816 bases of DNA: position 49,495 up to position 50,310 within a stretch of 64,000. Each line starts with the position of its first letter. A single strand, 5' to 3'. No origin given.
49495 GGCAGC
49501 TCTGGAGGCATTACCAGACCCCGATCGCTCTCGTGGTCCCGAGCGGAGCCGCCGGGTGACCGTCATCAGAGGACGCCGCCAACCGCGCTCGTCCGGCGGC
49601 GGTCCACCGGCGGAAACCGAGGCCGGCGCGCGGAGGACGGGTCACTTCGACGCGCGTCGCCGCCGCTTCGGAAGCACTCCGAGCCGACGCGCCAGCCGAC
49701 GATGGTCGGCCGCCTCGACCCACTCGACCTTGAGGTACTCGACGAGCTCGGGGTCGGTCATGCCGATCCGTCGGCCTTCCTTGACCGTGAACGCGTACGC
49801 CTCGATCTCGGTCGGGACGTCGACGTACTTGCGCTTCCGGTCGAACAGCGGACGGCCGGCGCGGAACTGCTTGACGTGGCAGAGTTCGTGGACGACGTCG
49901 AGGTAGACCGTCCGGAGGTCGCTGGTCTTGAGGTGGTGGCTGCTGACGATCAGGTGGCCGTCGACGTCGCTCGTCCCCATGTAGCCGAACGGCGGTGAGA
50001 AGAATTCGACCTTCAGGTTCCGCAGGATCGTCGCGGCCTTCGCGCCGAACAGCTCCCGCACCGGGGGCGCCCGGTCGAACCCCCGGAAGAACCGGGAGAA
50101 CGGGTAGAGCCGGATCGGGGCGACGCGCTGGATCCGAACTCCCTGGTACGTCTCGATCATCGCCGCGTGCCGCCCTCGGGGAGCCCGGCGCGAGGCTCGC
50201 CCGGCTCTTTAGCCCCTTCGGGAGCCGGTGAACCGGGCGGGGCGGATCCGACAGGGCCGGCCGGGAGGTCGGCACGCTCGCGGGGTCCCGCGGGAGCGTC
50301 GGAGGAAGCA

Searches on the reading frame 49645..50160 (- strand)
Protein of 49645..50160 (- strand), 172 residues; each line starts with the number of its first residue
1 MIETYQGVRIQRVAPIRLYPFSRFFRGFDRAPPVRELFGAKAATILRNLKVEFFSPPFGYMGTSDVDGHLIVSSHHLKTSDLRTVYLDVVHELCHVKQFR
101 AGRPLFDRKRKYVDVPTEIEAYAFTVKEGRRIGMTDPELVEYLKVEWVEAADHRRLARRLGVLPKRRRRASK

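Call 4: search_protein_families(library=pfam, proteins=[window:49645-50160:-], max_evalue=10)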
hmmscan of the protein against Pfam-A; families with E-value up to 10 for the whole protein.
window:49645-50160:- (172 aa): 1 family
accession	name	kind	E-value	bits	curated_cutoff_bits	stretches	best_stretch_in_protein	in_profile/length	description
PF06114.19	Peptidase_M78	-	0.1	12.9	22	1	88-162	45-113/123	IrrE N-terminal-like domain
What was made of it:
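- All M78 scores are below the curated cutoff; B scores 12.9 bits against 22 (call 4).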

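Call 5: search_protein_families(library=ncbifam, proteins=[window:49645-50160:-], max_evalue=10)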
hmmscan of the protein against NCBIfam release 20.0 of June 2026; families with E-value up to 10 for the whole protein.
window:49645-50160:- (172 aa): 0 families

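Call 6: find_homologous_proteins(query=window:49645-50160:-)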
Query window:49645-50160:- (172 aa): 1231 proteins with E <= 0.001 among 1673 candidates; the best 120 are listed.
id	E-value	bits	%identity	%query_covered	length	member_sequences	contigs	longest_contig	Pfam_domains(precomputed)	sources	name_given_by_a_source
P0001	3.2e-110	383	100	100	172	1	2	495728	-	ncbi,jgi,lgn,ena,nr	ncbi:MAG TPA: hypothetical protein VML94_08420 [Thermoplasmata archaeon]|nr:hypothetical protein [Th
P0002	1.8e-99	348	90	99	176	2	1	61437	-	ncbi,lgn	ncbi:MAG: hypothetical protein WAK40_03470 [Thermoplasmata archaeon]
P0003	5.3e-95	334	88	94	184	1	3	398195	-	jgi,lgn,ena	-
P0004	3.4e-92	325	86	96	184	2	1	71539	-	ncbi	ncbi:MAG: hypothetical protein WBG19_07295 [Thermoplasmata archaeon]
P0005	5.4e-91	321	82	99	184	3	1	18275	-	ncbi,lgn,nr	ncbi:MAG TPA: hypothetical protein VFG07_09630 [Thermoplasmata archaeon]|nr:hypothetical protein [Th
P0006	1.0e-89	317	81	99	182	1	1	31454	-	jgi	jgi:hypothetical protein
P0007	2.3e-89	316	83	95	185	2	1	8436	-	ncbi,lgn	-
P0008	5.9e-89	314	84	88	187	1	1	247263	-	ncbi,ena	-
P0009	6.2e-89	314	84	89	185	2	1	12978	-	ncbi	-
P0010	7.8e-89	314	83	96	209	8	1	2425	-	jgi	jgi:hypothetical protein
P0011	1.5e-88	313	81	98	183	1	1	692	-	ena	-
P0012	5.1e-88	311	85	85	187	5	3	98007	-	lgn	-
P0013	5.9e-88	311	82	89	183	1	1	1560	-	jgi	jgi:hypothetical protein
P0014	7.2e-88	311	80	98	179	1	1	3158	-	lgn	-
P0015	1.5e-87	310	82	89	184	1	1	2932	-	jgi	jgi:hypothetical protein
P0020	8.9e-87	307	83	95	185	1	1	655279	-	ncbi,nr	ncbi:MAG: hypothetical protein L3K14_04230 [Thermoplasmata archaeon]|nr:hypothetical protein [Thermo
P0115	2.9e-70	253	69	94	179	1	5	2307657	-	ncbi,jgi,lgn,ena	ncbi:MAG: hypothetical protein WB789_02375 [Thermoplasmata archaeon]|jgi:hypothetical protein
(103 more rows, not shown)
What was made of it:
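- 49642..50160 (-): Paralogue B, 172 aa, pI 10.2. This is the canonical family type, with a basic C-terminal tail (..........). 1231 homologues (call 6).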

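Call 14: search_solved_structures(query=A1, max_evalue=10, show_alignments=3)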
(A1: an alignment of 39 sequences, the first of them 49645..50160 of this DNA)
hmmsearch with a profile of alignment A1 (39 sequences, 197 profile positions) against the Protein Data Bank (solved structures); distinct sequences matched with E-value up to 10: 14.
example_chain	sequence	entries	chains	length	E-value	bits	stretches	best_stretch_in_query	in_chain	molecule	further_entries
8i7o_YI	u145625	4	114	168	0.43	13.2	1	58-125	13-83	Sperm acrosome-associated protein 9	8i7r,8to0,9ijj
9d3f_A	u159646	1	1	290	0.44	13.2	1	20-111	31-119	Serine/threonine-protein kinase WNK1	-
5tf9_A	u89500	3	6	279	0.55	12.8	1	20-111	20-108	Serine/threonine-protein kinase WNK1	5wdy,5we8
5w7t_A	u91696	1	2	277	0.57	12.8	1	20-111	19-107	Serine/threonine-protein kinase WNK1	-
4q2a_A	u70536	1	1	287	0.57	12.8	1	20-111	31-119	Serine/threonine-protein kinase WNK1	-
9znm_A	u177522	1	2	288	0.57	12.8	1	20-111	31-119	Serine/threonine-protein kinase WNK1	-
6ol2_A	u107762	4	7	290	0.58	12.8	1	20-111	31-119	Serine/threonine-protein kinase WNK1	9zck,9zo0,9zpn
7uos_A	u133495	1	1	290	0.58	12.8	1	20-111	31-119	Serine/threonine-protein kinase WNK1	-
6cn9_A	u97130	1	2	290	0.58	12.8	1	20-111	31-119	Serine/threonine-protein kinase WNK1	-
5drb_A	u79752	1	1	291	0.58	12.8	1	20-111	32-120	Serine/threonine-protein kinase WNK1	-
4pwn_A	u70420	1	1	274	0.6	12.7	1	20-111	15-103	Serine/threonine-protein kinase WNK1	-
9s7g_E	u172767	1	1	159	0.82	12.3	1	58-126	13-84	Sperm acrosome-associated protein 9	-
9cpb_5D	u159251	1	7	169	0.89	12.2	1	58-126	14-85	Sperm acrosome associated 9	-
8otz_0A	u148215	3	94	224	1.6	11.3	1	58-125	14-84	Sperm acrosome associated 9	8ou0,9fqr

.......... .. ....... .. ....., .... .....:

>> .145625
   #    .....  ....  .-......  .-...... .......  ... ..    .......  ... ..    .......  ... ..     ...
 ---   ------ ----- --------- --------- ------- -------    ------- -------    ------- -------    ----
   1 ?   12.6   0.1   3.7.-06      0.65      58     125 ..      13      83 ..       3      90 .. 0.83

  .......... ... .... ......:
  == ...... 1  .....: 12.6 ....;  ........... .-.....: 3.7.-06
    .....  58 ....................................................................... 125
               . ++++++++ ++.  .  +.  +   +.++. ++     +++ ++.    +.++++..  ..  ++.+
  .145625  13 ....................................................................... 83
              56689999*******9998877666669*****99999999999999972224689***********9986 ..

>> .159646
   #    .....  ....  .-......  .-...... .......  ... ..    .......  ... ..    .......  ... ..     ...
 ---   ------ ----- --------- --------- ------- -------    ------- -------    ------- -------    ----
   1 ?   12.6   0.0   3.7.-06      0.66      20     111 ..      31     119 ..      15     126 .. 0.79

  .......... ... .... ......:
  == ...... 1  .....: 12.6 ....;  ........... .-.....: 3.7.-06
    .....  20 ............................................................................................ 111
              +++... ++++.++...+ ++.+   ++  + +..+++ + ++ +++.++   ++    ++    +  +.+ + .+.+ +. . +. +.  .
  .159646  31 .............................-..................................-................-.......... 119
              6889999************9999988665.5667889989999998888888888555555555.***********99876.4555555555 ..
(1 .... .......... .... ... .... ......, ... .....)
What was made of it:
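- On Minigluzincins (selecase / proabylysin / projannalysin, provisional M95): The profile search of PDB finds nothing (call 14).
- Closest known: Minigluzincins / mini-Glu-zincins. Different: There is no detectable sequence similarity; the family profile finds nothing in PDB (call 14).
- The family profile finds no IrrE or PprI chain in PDB at E up to 10 (call 14).
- Tried and rejected: A sequence-profile search of all PDB chains gave only chance-level hits to WNK1 and SPACA9 at E>0.4 (call 14).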

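Call 15: search_protein_families(library=pfam, alignment_id=A1, max_evalue=1)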
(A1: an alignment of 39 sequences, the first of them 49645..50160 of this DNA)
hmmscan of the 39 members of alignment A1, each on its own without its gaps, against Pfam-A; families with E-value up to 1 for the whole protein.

A. member 1, window:49645-50160:- (172 aa): 1 family
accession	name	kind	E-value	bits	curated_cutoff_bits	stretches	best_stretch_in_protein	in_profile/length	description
PF06114.19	Peptidase_M78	-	0.1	12.9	22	1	88-162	45-113/123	IrrE N-terminal-like domain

B. families by the number of members that match (of 39 scanned): 12 families
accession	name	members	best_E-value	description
PF06114.19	Peptidase_M78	15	0.00042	IrrE N-terminal-like domain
PF13058.12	DUF3920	8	0.0058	Protein of unknown function (DUF3920)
PF18894.6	PhageMetallopep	5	0.047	Putative phage metallopeptidase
PF16919.11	PknG_rubred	1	0.037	Protein kinase G rubredoxin domain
PF13404.12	HTH_AsnC-type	1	0.044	AsnC-type helix-turn-helix domain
PF17648.7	Luciferase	1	0.077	Luciferase domain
PF01863.23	YgjP-like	1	0.081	YgjP-like, metallopeptidase domain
PF14791.11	DNA_pol_B_thumb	1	0.13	DNA polymerase beta thumb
PF10309.14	NCBP3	1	0.13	Nuclear cap-binding protein subunit 3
PF09693.15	Phage_XkdX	1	0.15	Phage uncharacterised protein (Phage_XkdX)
PF20573.4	DUF6782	1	0.19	Putative metallopeptidase family (DUF6782)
PF01742.23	Peptidase_M27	1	0.35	Clostridial neurotoxin zinc protease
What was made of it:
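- On ImmA/IrrE, Peptidase_M78 (PF06114 / COG2856): The best E among 39 members is 4e-4 (call 15).
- On SprT-like / Wss1 (PF10263, WLM): A, B and the 39 members have no SprT-like Pfam hit (calls 4, 15).
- Closest known: ImmA/IrrE metallopeptidases. Same: M78 is also the nearest Pfam family (call 15).
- M78 matches 15 of 39 members, DUF3920 8 and PhageMetallopep 5 (call 15). M78 is the nearest Pfam family, with 15 of 39 members matching at best E=4e-4 (call 15). The SprT-like Pfam model does not match either protein (calls 4, 15).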

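Call 16: find_encoding_contigs(protein=P0001, flank=8000, max_places=3)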
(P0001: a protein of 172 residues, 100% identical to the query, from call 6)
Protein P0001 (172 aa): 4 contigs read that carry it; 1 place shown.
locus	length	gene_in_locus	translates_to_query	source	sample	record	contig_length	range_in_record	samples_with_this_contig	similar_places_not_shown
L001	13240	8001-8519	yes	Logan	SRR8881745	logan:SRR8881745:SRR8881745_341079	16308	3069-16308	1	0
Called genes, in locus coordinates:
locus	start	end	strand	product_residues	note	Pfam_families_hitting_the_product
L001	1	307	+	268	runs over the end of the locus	PF00561:Abhydrolase_1, PF12146:Hydrolase_4, PF12697:Abhydrolase_6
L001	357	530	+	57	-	-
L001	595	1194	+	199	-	PF00293:NUDIX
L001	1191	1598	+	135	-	-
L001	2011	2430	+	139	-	PF24463:DUF7577 (weak)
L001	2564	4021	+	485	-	PF00884:Sulfatase, PF01663:Phosphodiest (weak)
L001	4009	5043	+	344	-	PF00535:Glycos_transf_2, PF13641:Glyco_tranf_2_3, PF13632:Glyco_trans_2_3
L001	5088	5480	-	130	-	-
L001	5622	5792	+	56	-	-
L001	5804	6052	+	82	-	-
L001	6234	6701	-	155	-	PF10604:Polyketide_cyc2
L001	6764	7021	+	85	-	-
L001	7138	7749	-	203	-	-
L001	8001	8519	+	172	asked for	-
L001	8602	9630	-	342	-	-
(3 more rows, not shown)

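Call 18: find_encoding_contigs(protein=P0115, flank=6000, max_places=2)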
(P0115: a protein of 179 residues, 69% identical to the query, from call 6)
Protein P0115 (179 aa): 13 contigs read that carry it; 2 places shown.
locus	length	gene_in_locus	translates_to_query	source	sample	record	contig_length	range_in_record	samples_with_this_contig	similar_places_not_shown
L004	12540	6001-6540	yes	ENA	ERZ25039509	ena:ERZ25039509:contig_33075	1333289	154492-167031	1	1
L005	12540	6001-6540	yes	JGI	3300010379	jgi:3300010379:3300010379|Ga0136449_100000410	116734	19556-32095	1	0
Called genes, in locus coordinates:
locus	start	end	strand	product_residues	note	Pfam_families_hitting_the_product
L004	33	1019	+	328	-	PF08240:ADH_N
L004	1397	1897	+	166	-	PF01527:HTH_Tnp_1 (faint), PF13384:HTH_23, PF13518:HTH_28, PF13551:HTH_29, PF13565:HTH_32 (weak), PF13592:HTH_33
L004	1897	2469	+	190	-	PF13358:DDE_3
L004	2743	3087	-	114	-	PF19673:DUF6176 (weak)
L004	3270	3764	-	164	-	-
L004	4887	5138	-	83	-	-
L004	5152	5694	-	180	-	-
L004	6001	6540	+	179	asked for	-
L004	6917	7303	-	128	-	PF07883:Cupin_2 (faint), PF05899:Cupin_3 (faint)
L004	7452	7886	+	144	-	PF07366:SnoaL, PF12680:SnoaL_2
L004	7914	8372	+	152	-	-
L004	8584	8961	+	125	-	PF19609:DUF6114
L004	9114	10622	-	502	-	-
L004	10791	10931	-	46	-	-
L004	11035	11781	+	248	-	-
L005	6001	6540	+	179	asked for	-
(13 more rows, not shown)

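Call 19: find_encoding_contigs(protein=P0020, flank=6000, max_places=2)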
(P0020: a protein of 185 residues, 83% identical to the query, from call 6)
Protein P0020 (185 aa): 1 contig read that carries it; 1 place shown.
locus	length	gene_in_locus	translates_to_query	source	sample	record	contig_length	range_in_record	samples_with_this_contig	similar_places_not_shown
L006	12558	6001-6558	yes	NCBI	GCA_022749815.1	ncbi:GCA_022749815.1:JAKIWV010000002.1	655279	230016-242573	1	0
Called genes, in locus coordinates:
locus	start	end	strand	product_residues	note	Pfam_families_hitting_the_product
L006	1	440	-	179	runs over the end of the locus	PF00583:Acetyltransf_1, PF13673:Acetyltransf_10, PF13508:Acetyltransf_7, PF14542:Acetyltransf_CG (weak)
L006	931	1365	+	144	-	PF00027:cNMP_binding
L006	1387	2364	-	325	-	PF01841:Transglut_core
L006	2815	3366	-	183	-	PF03473:MOSC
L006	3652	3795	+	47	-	-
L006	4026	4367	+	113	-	-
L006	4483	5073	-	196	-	PF06778:Chlor_dismutase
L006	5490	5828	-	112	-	-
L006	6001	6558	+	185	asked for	-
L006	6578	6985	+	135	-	-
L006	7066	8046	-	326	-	PF04261:Dyp_perox_N, PF20628:Dyp_perox_C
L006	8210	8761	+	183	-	-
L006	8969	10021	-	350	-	-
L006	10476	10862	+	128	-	PF15956:DUF4760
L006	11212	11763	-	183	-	PF13240:Zn_Ribbon_1 (faint)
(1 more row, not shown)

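Call 22: predict_structure(alignment_id=A1)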
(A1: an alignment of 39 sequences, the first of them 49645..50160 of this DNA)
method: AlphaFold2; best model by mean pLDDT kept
length: 172 residues; sequences in the alignment: 39
mean_pLDDT: 94.6   pTM: 0.89
mean pLDDT of the five models: 94.6, 94.3, 94.0, 93.3, 91.7
residues with pLDDT >= 90: 147; 70-90: 21; 50-70: 3; < 50: 1
segments of 3 or more residues with pLDDT < 50: none
pLDDT, mean of each block of 10 residues (from residue 1): 97 97 98 98 98 90 96 95 98 98 92 94 98 98 90 95 82 57
secondary structure, 60 per line:
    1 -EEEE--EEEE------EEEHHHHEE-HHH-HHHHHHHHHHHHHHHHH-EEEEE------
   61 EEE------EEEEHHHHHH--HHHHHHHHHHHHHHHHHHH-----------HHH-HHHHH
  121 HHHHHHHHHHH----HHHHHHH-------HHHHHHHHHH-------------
elements in order: E2-5 E8-11 E18-20 H21-24 H32-48 E50-54 E61-63 E70-73 H74-79 H82-100 H116-131 H136-142 H150-159
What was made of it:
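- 49642..50160 (-): AF2 model with pLDDT 94.6 (call 22).
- On Zincin / gluzincin metallopeptidase superfamily (MEROPS clan MA(E)): The secondary-structure order of the model fits (call 22).
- It has a backing helix at 32-48, a beta-sheet, the HExxH helix at 82-100 and a glutamate helix at 116-131 (call 22).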

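Call 27: search_protein_representatives(alignment_id=A1)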
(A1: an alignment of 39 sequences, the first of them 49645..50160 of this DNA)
Query: 39 sequences, 197 profile positions. Proteins with E-value up to 0.001 (for the whole library): 272; up to 1e-10: 194; up to 1e-30: 78. The best 150 are listed.
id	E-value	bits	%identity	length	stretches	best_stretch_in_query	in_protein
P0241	4.0e-88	310.3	-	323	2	23-190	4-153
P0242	3.1e-74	265.0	-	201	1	9-192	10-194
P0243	2.5e-63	229.4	-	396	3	16-192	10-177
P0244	2.5e-57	209.8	-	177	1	6-190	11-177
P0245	6.9e-57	208.4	-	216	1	7-192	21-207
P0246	1.7e-56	207.1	-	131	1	60-189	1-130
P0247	3.3e-55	202.9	-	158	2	77-190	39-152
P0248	8.1e-55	201.6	-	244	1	7-194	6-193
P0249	2.9e-53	196.6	-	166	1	10-188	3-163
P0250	2.6e-52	193.5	-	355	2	11-194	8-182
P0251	1.3e-50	187.9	-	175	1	10-190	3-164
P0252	2.0e-50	187.3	-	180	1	12-192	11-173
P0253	3.0e-50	186.7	-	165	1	14-192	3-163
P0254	5.5e-50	185.9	-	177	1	9-192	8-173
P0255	8.1e-50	185.3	-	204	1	9-189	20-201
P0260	4.9e-48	179.5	-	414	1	5-188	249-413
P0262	1.6e-46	174.5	-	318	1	9-187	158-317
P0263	2.0e-46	174.2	-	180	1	6-190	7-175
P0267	1.1e-44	168.5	-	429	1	6-187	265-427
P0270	4.0e-44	166.8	-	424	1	12-187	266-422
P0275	1.9e-42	161.3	-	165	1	14-192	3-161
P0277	2.4e-42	161.0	-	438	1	7-190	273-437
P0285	5.2e-40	153.3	-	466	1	12-186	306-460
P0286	5.5e-40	153.2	-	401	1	13-191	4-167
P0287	7.0e-40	152.9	-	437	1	11-186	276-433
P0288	8.7e-40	152.6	-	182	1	12-191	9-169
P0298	1.4e-36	142.1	-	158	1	13-187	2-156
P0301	8.4e-36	139.6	-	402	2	81-186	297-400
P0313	1.1e-32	129.4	-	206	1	10-188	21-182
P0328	3.9e-28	114.6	-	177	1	17-187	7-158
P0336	1.1e-26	109.9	-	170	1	12-192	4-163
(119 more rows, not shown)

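Call 28: search_protein_families(library=pfam, proteins=[P0260, P0267, P0270, P0277, P0285, P0287, P0301, P0262, P0286, P0243], max_evalue=0.01)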
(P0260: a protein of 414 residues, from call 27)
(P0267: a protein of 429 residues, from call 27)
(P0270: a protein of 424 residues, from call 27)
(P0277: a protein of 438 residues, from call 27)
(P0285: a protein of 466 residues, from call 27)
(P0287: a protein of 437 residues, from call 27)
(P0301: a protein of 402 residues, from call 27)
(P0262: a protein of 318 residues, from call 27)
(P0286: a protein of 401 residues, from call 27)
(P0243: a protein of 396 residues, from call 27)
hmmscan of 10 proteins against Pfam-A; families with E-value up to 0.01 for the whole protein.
P0260 (414 aa): 3 families
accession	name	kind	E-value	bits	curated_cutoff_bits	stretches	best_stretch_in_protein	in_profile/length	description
PF13508.13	Acetyltransf_7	-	9.5e-07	29.5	27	1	163-234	12-84/84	Acetyltransferase (GNAT) domain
PF13673.13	Acetyltransf_10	-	1.3e-06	28.9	23.6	1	151-235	28-110/128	Acetyltransferase (GNAT) domain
PF00583.31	Acetyltransf_1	-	0.00015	22.5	20.7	1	161-232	40-116/116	Acetyltransferase (GNAT) family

P0267 (429 aa): 7 families
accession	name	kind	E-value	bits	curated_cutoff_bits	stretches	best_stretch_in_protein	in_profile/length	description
PF13508.13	Acetyltransf_7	-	3.5e-12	47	27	1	157-235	4-83/84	Acetyltransferase (GNAT) domain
PF00583.31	Acetyltransf_1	-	4.6e-10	40.2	20.7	1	151-234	28-116/116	Acetyltransferase (GNAT) family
PF13673.13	Acetyltransf_10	-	6.3e-09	36.3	23.6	1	141-237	16-110/128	Acetyltransferase (GNAT) domain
PF08445.16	FR47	-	5e-05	23.6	22.1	1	183-237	25-80/86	FR47-like protein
PF13527.13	Acetyltransf_9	-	9.3e-05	22.9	25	1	179-235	72-125/127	Acetyltransferase (GNAT) domain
PF13480.13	Acetyltransf_6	-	0.00079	20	22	1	132-202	41-118/143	Acetyltransferase (GNAT) domain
PF14542.12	Acetyltransf_CG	-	0.0034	17.9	30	0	174-217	17-62/80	GCN5-related N-acetyl-transferase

P0270 (424 aa): 4 families
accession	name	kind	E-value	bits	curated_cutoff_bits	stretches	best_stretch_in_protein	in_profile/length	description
PF13508.13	Acetyltransf_7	-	7.2e-11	42.8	27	1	163-241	4-83/84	Acetyltransferase (GNAT) domain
PF13673.13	Acetyltransf_10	-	1.1e-08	35.5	23.6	1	158-243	27-110/128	Acetyltransferase (GNAT) domain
PF00583.31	Acetyltransf_1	-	5.3e-08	33.6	20.7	1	147-240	19-116/116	Acetyltransferase (GNAT) family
PF08445.16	FR47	-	1.8e-05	25.1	22.1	1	187-246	23-83/86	FR47-like protein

P0277 (438 aa): 4 families
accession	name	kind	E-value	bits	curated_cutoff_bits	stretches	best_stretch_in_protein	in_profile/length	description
PF13673.13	Acetyltransf_10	-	1.4e-07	32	23.6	1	143-249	11-114/128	Acetyltransferase (GNAT) domain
PF13508.13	Acetyltransf_7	-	5.1e-07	30.4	27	1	165-242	5-83/84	Acetyltransferase (GNAT) domain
PF00583.31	Acetyltransf_1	-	2.9e-06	28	20.7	1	131-228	6-102/116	Acetyltransferase (GNAT) family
PF13480.13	Acetyltransf_6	-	8.6e-05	23.2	22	1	137-213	46-122/143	Acetyltransferase (GNAT) domain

P0285 (466 aa): 6 families
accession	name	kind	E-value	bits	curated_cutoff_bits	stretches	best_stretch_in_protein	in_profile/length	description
PF13508.13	Acetyltransf_7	-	1.5e-11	44.9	27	1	182-255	7-83/84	Acetyltransferase (GNAT) domain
PF00583.31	Acetyltransf_1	-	3.6e-10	40.6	20.7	1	168-254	24-116/116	Acetyltransferase (GNAT) family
PF13673.13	Acetyltransf_10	-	1e-09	38.9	23.6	1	166-257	19-110/128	Acetyltransferase (GNAT) domain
PF13480.13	Acetyltransf_6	-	7.6e-05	23.3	22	1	160-232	54-126/143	Acetyltransferase (GNAT) domain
PF13527.13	Acetyltransf_9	-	8.4e-05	23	25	1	201-256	72-126/127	Acetyltransferase (GNAT) domain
PF08445.16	FR47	-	8.6e-05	22.9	22.1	1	198-257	18-80/86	FR47-like protein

P0287 (437 aa): 4 families
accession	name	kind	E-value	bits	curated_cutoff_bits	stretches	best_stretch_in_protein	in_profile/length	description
PF13508.13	Acetyltransf_7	-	8.8e-09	36.1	27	1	171-251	3-83/84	Acetyltransferase (GNAT) domain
PF00583.31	Acetyltransf_1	-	2.3e-08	34.7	20.7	1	149-250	16-116/116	Acetyltransferase (GNAT) family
PF13673.13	Acetyltransf_10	-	2e-05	25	23.6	1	162-255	22-111/128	Acetyltransferase (GNAT) domain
PF13480.13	Acetyltransf_6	-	0.0036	17.9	22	0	158-230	59-130/143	Acetyltransferase (GNAT) domain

P0301 (402 aa): 4 families
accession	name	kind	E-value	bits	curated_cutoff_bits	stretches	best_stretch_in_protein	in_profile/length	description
PF13673.13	Acetyltransf_10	-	1.4e-08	35.2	23.6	1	147-236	20-110/128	Acetyltransferase (GNAT) domain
PF13508.13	Acetyltransf_7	-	7.3e-08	33.1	27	1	159-234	5-83/84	Acetyltransferase (GNAT) domain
PF00583.31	Acetyltransf_1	-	4.4e-05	24.2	20.7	1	148-233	27-116/116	Acetyltransferase (GNAT) family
PF13527.13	Acetyltransf_9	-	0.0012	19.3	25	0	123-235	9-126/127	Acetyltransferase (GNAT) domain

P0262 (318 aa): 4 families
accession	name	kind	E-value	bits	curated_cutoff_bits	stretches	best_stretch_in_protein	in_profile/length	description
PF13508.13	Acetyltransf_7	-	7e-08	33.2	27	1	68-139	12-84/84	Acetyltransferase (GNAT) domain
PF13673.13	Acetyltransf_10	-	4.5e-06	27.1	23.6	1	62-140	34-110/128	Acetyltransferase (GNAT) domain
PF00583.31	Acetyltransf_1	-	8.9e-06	26.4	20.7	1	65-137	39-116/116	Acetyltransferase (GNAT) family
PF13527.13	Acetyltransf_9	-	0.00087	19.7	25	1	87-137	77-124/127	Acetyltransferase (GNAT) domain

P0286 (401 aa): 2 families
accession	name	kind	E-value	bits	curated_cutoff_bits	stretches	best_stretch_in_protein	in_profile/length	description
PF11954.13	DUF3471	-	3.7e-14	53.4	29.3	1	308-388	2-89/103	Domain of unknown function (DUF3471)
PF08327.17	AHSA1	-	7.4e-14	52.5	22.1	1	188-301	2-122/125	Activator of Hsp90 ATPase homolog 1-like protein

P0243 (396 aa): 0 families

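Call 30: fold_search(model_id=the predicted structure, library=pdb)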
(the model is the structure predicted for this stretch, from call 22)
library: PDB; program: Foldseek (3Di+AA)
matches with E <= 10: 63; with E <= 0.001: 0
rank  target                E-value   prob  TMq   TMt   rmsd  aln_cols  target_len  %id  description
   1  4qhi_A                7.6e-02  0.85  0.33  0.48   7.0       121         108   16  Crystal structure of Methanocaldococcus jannaschii selecase mutant R36W (released 2014-07-16)
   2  6mdw                  9.5e-02  0.92  0.36  0.34   5.8       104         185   15  Mechanism of protease dependent DPC repair (released 2019-04-10)
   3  4jix_B                2.6e-01  0.75  0.33  0.50   7.0       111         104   12  Crystal structure of the metallopeptidase zymogen of Methanocaldococcus jannaschii jannalysin (released 2013-06-12)
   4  4qhi_C                3.3e-01  0.57  0.33  0.48   6.9       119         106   15  Crystal structure of Methanocaldococcus jannaschii selecase mutant R36W (released 2014-07-16)
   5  4jix_A                4.6e-01  0.51  0.31  0.43   7.2       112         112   12  Crystal structure of the metallopeptidase zymogen of Methanocaldococcus jannaschii jannalysin (released 2013-06-12)
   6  4qhg                  5.1e-01  0.41  0.32  0.45   6.6       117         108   15  Crystal structure of Methanocaldococcus jannaschii dimeric selecase (released 2014-07-16)
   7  4qhj_A                5.4e-01  0.54  0.36  0.51   6.0       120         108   15  Crystal structure of Methanocaldococcus jannaschii selecase mutant I100F+H107F (released 2014-07-16)
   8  4qhi_B                5.4e-01  0.23  0.25  0.36   7.2       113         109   11  Crystal structure of Methanocaldococcus jannaschii selecase mutant R36W (released 2014-07-16)
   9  4qhf                  5.8e-01  0.57  0.35  0.49   5.5       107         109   16  Crystal structure of Methanocaldococcus jannaschii monomeric selecase (released 2014-07-16)
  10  6mdx_A                6.1e-01  0.60  0.36  0.34   5.7       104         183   16  Mechanism of protease dependent DPC repair (released 2019-04-10)
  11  4qhi_D                8.1e-01  0.38  0.31  0.45   6.4       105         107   12  Crystal structure of Methanocaldococcus jannaschii selecase mutant R36W (released 2014-07-16)
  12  4jiu                  8.5e-01  0.51  0.34  0.50   5.2       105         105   14  Crystal structure of the metallopeptidase zymogen of Pyrococcus abyssi abylysin (released 2013-06-12)
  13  3cqb_A                1.1e+00  0.54  0.28  0.44   5.0        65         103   18  Crystal structure of heat shock protein HtpX domain from Vibrio parahaemolyticus RIMD 2210633 (released 2008-05-27)
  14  8exr_A                1.4e+00  0.16  0.27  0.20  12.7       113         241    7  Cryo-EM structure of S. aureus BlaR1 TM and zinc metalloprotease domain (released 2023-01-11)
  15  3dti                  1.5e+00  0.11  0.27  0.22   8.6       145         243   15  Crystal structure of the IRRE protein, a central regulator of DNA damage repair in deinococcaceae (released 2009-02-10)
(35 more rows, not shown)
